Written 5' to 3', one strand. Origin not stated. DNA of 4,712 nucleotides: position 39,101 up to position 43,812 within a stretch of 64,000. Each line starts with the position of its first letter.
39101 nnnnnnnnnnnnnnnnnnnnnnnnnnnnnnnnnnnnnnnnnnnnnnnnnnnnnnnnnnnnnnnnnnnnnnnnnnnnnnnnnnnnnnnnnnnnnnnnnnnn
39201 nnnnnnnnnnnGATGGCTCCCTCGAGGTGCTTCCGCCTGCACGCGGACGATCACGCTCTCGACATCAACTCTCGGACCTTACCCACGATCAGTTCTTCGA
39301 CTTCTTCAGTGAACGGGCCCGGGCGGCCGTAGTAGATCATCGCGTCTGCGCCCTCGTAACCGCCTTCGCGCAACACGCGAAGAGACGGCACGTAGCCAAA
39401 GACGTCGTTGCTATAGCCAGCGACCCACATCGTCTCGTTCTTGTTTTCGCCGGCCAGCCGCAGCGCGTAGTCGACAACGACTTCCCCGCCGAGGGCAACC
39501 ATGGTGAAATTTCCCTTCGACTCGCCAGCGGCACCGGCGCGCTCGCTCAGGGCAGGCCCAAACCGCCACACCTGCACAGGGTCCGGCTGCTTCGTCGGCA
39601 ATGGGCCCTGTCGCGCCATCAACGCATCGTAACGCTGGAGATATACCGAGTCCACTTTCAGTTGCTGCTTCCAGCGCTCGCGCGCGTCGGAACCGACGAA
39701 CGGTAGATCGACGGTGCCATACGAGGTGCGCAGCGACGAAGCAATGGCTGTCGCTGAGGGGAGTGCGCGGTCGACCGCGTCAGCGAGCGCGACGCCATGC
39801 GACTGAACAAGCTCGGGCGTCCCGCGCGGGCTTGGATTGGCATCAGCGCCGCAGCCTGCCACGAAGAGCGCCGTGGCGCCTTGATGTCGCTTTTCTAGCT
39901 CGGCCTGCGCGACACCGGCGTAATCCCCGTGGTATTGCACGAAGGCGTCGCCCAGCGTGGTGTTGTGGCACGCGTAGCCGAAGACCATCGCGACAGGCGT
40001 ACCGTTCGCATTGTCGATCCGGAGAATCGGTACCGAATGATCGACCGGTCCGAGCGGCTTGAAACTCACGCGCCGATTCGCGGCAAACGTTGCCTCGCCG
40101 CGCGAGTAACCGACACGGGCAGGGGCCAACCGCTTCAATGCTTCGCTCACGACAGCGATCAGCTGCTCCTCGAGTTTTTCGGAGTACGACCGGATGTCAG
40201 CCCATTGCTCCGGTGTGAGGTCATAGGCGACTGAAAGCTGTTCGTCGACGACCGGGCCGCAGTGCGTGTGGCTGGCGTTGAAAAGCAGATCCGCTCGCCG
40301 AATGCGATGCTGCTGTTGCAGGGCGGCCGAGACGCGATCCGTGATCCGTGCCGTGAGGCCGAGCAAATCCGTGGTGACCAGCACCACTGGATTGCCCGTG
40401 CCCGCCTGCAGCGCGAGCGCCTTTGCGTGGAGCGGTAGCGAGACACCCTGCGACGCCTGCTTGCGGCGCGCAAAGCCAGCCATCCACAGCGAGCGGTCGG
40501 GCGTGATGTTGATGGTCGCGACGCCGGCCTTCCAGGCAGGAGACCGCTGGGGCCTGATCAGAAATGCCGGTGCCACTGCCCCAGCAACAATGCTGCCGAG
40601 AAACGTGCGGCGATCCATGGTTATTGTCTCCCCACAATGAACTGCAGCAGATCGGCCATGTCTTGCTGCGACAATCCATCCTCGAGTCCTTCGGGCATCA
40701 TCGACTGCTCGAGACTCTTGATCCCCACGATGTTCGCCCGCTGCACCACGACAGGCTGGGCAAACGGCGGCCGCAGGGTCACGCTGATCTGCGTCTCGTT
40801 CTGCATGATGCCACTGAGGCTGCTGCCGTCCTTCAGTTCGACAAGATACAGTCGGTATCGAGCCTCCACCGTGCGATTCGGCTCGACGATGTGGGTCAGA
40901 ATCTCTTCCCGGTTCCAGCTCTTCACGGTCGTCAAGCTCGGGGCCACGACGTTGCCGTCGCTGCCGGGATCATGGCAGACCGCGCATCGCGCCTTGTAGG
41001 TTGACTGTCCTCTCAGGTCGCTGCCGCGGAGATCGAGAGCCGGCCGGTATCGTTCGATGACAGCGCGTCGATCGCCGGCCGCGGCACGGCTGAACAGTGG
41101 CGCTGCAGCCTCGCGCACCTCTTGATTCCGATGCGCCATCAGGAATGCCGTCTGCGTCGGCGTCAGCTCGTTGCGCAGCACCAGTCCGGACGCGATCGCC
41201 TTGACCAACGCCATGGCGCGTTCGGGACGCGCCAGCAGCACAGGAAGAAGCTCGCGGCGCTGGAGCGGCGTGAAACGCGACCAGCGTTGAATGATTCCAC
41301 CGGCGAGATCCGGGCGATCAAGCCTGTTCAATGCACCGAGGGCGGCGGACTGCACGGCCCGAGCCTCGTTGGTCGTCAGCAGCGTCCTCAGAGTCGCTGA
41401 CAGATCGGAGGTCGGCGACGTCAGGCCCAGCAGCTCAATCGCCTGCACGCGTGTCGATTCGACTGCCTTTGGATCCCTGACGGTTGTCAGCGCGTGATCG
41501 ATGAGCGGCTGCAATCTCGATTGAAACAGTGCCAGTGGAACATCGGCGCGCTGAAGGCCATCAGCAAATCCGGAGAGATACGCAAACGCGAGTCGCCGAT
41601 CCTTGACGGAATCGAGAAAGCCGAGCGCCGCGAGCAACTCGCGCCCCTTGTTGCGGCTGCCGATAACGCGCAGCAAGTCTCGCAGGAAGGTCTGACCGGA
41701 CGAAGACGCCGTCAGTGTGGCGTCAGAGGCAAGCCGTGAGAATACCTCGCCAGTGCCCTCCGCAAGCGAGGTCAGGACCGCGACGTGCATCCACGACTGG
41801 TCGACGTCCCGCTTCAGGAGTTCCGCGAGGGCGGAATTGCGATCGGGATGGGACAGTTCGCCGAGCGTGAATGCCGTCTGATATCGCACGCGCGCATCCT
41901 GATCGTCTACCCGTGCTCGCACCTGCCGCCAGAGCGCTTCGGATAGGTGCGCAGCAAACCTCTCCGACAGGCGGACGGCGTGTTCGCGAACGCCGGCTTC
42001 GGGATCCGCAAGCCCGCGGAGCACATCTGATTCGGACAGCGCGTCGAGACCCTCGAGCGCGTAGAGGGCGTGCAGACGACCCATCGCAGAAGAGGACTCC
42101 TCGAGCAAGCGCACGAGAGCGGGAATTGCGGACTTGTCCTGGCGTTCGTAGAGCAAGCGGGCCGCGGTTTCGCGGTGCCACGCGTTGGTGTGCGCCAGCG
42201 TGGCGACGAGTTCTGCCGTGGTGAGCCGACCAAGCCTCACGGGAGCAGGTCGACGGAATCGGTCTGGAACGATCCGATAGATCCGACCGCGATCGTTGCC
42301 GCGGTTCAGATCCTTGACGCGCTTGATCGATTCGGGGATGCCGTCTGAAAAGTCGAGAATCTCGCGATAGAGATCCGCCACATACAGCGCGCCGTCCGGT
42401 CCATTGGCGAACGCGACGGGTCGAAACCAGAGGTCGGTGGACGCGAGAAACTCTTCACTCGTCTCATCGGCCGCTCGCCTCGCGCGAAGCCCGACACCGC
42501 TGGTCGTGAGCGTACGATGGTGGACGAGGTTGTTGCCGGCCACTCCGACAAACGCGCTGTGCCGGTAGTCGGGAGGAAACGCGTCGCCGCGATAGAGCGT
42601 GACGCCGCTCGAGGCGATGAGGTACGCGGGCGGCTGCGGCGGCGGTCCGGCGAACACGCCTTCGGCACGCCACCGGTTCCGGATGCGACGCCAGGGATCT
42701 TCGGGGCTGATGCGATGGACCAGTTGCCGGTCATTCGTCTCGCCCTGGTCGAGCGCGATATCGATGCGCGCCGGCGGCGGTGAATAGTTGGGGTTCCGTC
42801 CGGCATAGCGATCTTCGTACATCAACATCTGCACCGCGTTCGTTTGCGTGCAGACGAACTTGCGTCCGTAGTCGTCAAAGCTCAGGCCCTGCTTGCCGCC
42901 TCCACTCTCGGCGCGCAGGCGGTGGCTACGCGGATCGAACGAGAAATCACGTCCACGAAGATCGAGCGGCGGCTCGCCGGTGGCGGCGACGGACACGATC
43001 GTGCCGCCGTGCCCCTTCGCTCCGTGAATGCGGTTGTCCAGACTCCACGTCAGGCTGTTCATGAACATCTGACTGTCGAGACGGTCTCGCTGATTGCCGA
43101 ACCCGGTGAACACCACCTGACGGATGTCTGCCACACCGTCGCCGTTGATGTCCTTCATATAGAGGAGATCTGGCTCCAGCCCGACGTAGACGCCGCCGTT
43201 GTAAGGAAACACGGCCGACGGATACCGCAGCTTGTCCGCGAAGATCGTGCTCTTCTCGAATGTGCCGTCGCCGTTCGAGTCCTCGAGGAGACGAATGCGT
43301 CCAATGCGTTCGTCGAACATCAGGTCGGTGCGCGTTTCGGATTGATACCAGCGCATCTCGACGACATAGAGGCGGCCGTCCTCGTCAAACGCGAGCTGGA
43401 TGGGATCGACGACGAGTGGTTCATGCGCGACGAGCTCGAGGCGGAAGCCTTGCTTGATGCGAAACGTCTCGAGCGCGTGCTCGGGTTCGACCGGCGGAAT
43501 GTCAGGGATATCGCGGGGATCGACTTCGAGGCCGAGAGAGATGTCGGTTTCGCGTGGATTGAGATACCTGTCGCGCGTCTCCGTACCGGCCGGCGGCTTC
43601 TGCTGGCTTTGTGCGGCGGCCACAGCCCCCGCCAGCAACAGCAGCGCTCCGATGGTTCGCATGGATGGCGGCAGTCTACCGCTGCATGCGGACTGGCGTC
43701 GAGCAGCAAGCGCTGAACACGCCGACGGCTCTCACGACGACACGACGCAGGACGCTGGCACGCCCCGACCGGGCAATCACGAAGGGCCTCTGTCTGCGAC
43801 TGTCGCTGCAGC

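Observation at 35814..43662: Compact five-gene operon with Tat-exported 'cytoplasmic-type' enzymes behind a dehydrogenase-cytochrome c: candidate undescribed periplasmic pathway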

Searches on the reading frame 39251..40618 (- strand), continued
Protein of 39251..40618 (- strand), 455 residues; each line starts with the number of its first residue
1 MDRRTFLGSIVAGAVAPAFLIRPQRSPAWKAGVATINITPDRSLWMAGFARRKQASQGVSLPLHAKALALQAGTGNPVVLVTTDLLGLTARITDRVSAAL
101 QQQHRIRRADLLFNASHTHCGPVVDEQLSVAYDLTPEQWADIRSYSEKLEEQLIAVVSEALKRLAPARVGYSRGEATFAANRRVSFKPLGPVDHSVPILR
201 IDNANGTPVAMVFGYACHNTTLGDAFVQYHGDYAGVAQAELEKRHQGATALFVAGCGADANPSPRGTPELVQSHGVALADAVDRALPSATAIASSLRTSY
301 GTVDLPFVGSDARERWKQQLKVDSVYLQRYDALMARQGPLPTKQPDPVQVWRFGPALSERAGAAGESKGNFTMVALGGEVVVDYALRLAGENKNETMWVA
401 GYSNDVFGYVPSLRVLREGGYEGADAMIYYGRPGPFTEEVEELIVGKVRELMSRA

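Call 86: search_protein_families(library=pfam, proteins=[P0466, P0467, P0468, P0474, P0477, P0488, P0490, P0492, P0498], max_evalue=0.0001)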
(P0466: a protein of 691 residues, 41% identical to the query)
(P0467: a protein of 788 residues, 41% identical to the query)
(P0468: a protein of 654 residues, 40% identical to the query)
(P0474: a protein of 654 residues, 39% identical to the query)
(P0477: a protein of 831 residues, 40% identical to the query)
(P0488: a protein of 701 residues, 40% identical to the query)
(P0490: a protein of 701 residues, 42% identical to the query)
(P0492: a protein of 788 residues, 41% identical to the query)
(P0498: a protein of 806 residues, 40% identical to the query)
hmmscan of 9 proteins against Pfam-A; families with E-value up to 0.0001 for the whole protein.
P0466 (691 aa): 2 families
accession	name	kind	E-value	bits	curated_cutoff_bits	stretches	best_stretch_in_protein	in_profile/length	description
PF04734.18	Ceramidase_alk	-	1e-14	54.6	32.1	1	10-223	1-228/509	Neutral/alkaline non-lysosomal ceramidase, N-terminal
PF13646.12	HEAT_2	-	5.7e-05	23.8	27.7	0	583-651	16-85/88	HEAT repeats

P0467 (788 aa): 1 family
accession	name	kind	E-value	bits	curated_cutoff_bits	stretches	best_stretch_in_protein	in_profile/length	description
PF04734.18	Ceramidase_alk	-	3.6e-18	65.9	32.1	1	3-215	19-232/509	Neutral/alkaline non-lysosomal ceramidase, N-terminal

P0468 (654 aa): 1 family
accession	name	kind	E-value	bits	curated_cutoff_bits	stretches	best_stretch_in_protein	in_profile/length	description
PF04734.18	Ceramidase_alk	-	3.7e-10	39.5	32.1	1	230-454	2-233/509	Neutral/alkaline non-lysosomal ceramidase, N-terminal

P0474 (654 aa): 1 family
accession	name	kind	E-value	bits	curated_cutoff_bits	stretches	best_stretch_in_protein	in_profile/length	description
PF04734.18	Ceramidase_alk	-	4.7e-13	49.1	32.1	1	31-262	2-233/509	Neutral/alkaline non-lysosomal ceramidase, N-terminal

P0477 (831 aa): 4 families
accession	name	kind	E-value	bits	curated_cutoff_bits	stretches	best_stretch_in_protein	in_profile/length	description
PF04734.18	Ceramidase_alk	-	2.9e-17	63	32.1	1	40-274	2-234/509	Neutral/alkaline non-lysosomal ceramidase, N-terminal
PF12697.13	Abhydrolase_6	-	5.1e-09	37.5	26.3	1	619-810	22-211/217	Alpha/beta hydrolase family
PF22244.2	GCE_fung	-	1.7e-08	35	27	1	663-763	91-206/231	Glucuronyl esterase, fungi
PF01738.24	DLH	-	4.9e-06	26.7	21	0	610-703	27-125/217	Dienelactone hydrolase family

P0488 (701 aa): 2 families
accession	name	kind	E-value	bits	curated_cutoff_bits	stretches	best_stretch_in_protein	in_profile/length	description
PF03629.24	SASA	-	6.2e-65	219.4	24.8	1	465-692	2-225/226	Carbohydrate esterase, sialic acid-specific acetylesterase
PF04734.18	Ceramidase_alk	-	2.3e-14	53.4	32.1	1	29-242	3-231/509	Neutral/alkaline non-lysosomal ceramidase, N-terminal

P0490 (701 aa): 2 families
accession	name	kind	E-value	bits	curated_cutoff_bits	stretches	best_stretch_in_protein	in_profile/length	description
PF04734.18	Ceramidase_alk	-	8e-10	38.4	32.1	1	32-240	11-233/509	Neutral/alkaline non-lysosomal ceramidase, N-terminal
PF00404.24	Dockerin_1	-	9.7e-10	38.9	22.9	1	608-658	1-53/57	Dockerin type I domain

P0492 (788 aa): 5 families
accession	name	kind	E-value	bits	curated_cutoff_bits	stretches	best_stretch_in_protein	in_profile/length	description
PF04734.18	Ceramidase_alk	-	2.1e-11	43.6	32.1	1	25-235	4-229/509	Neutral/alkaline non-lysosomal ceramidase, N-terminal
PF22244.2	GCE_fung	-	2.8e-09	37.6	27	1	616-750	78-227/231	Glucuronyl esterase, fungi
PF01738.24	DLH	-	1.2e-06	28.8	21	1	581-672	34-129/217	Dienelactone hydrolase family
PF12697.13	Abhydrolase_6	-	2e-06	29.1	26.3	1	574-718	9-144/217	Alpha/beta hydrolase family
PF00326.27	Peptidase_S9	-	7.9e-06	25.9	22.6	1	584-694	10-118/213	Prolyl oligopeptidase family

P0498 (806 aa): 2 families
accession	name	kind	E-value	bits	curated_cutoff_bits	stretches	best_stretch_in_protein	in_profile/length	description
PF00144.29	Beta-lactamase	-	1.1e-11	45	27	1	508-747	25-241/329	Beta-lactamase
PF04734.18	Ceramidase_alk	-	1.7e-11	43.9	32.1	1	30-252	2-230/509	Neutral/alkaline non-lysosomal ceramidase, N-terminal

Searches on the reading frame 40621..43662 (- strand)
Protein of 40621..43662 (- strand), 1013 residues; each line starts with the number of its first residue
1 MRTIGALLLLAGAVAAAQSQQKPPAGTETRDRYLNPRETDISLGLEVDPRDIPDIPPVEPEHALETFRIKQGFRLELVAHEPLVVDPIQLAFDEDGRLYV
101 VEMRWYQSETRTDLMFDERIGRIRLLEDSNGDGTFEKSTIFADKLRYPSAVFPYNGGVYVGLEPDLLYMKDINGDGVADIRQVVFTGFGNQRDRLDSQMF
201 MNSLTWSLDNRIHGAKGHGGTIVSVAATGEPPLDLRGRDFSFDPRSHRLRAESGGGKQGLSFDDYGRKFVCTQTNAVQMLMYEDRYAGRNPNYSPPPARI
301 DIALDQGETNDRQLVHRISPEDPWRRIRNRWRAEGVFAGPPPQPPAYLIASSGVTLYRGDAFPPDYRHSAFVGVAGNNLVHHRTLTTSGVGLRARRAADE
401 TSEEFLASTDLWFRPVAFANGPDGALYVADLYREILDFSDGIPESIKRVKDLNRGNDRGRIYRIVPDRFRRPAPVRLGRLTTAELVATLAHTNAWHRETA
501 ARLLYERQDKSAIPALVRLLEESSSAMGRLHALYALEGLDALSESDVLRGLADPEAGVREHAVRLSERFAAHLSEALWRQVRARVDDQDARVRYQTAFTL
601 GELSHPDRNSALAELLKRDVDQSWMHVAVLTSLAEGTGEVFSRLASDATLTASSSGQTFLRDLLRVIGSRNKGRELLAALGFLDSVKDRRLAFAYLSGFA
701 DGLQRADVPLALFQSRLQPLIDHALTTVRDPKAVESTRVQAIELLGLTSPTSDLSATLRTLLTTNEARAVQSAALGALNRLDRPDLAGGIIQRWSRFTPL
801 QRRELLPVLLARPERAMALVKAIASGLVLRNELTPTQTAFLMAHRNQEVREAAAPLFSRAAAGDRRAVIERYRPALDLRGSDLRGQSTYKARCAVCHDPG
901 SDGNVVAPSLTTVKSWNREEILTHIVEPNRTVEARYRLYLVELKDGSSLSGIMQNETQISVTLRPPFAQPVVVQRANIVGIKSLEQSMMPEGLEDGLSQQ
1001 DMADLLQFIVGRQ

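Call 4: search_protein_families(library=pfam, proteins=[window:40621-43662:-], max_evalue=0.01)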
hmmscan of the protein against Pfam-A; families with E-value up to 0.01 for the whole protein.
window:40621-43662:- (1013 aa): 7 families
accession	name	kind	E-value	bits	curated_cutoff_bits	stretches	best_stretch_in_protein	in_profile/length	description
PF23500.1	DUF7133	-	5.4e-110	368.8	27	1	60-466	2-383/385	Domain of unknown function (DUF7133)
PF13646.12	HEAT_2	-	2.6e-13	50.5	27.7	1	483-563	2-84/88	HEAT repeats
PF13442.11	Cytochrome_CBB3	-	1.5e-06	28.9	27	1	884-927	5-43/68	Cytochrome C oxidase, cbb3-type, subunit III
PF00034.26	Cytochrom_C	-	3.8e-06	28.6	21.3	1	884-929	3-49/90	Cytochrome c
PF02985.28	HEAT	-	5.8e-05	23.4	23.5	0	585-604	9-28/31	HEAT repeat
PF03130.22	HEAT_PBS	-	0.0028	18.5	20.9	0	497-521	2-26/27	PBS lyase HEAT-like repeat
PF13513.12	HEAT_EZ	-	0.0055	17.7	27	0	510-536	27-52/55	HEAT-like repeat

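Call 5: search_protein_families(library=ncbifam, proteins=[window:40621-43662:-], max_evalue=0.01)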
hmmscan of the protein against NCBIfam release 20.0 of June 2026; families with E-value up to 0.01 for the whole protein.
window:40621-43662:- (1013 aa): 3 families
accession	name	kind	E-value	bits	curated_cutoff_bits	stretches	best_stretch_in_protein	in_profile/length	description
TIGR02604.1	Piru_Ver_Nterm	subfamily_domain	2.9e-81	273.7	122.2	1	72-467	1-366/367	PVC-type heme-binding CxxCH protein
TIGR02603.1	CxxCH_TIGR02603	domain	6.5e-31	107.1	68.15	1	884-1009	5-131/134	putative heme-binding domain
NF058502.1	phyc_lyase_CpcE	equivalog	0.0086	15.6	330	0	470-526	59-119/260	C-phycocyanin alpha-cysteine-84 phycocyanobilin lyase subunit CpcE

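Call 51: search_solved_structures(query=window:40621-43662:-, max_evalue=0.01)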
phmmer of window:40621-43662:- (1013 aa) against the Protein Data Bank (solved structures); distinct sequences matched with E-value up to 0.01: 10.
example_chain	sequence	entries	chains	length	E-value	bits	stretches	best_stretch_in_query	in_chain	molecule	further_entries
6ft5_A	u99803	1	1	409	5.8e-05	24.5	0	493-640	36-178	alphaRep A3_A3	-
7zs0_A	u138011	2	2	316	9.7e-05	23.7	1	888-1008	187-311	Hypothetical (Diheme) protein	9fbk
4xl5_C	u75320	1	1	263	0.00021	22.6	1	484-614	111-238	bGFP-A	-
8aw4_B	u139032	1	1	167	0.00048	21.4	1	498-635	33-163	ALPHAREP bGFPD-YY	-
7zs1_A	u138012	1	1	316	0.00065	21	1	888-1007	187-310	Hypothetical (Diheme) protein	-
7zs2_A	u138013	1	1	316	0.00088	20.6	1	888-1007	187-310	Hypothetical (Diheme) protein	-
3ltm_A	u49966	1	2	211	0.0033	18.7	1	472-641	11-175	Alpha-Rep4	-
6gx7_E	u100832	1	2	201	0.0051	18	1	482-615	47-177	iiiA5 ALPHAREP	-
9sah_A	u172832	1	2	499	0.0079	17.4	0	485-616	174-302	E4-NB2 synthetic fusion protein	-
3ltj_A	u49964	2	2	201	0.0097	17.1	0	493-640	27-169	AlphaRep-4 | bA3-2: binder of A3 protein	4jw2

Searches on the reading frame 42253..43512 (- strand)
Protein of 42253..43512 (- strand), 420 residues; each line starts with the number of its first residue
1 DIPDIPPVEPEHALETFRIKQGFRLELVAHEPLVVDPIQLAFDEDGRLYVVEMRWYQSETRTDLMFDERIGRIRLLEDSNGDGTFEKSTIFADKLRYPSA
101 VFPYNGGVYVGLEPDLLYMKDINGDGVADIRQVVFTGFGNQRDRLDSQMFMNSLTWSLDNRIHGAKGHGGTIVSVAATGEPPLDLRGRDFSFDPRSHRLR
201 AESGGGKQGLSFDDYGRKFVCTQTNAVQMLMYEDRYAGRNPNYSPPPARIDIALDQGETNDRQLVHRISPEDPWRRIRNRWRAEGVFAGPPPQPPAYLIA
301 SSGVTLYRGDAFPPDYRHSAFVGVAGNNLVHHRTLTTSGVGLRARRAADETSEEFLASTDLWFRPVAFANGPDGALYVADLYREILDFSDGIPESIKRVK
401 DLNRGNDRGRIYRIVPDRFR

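Call 79: search_protein_families(library=pfam, proteins=[window:42253-43512:-], max_evalue=10)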
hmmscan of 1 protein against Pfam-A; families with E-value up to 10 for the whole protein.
window:42253-43512:- (420 aa): 4 families
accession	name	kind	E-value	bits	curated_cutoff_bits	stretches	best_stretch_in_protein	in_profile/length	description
PF23500.1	DUF7133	-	4.6e-111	372.3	27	1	10-416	2-383/385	Domain of unknown function (DUF7133)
PF25021.1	TEN_NHL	-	0.0038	16.7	27.1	1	344-381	12-49/357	Teneurin NHL domain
PF07995.17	GSDH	-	0.0047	16.7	25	1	299-379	253-322/332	Glucose / Sorbosone dehydrogenase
PF13517.12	FG-GAP_3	-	0.15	13.1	26.9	1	73-130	18-59/61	FG-GAP-like repeat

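Call 82: search_solved_structures(query=A4, max_evalue=10, show_alignments=0)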
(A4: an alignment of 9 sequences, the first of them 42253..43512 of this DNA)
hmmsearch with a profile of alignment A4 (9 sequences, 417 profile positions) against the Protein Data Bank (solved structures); distinct sequences matched with E-value up to 10: 0.
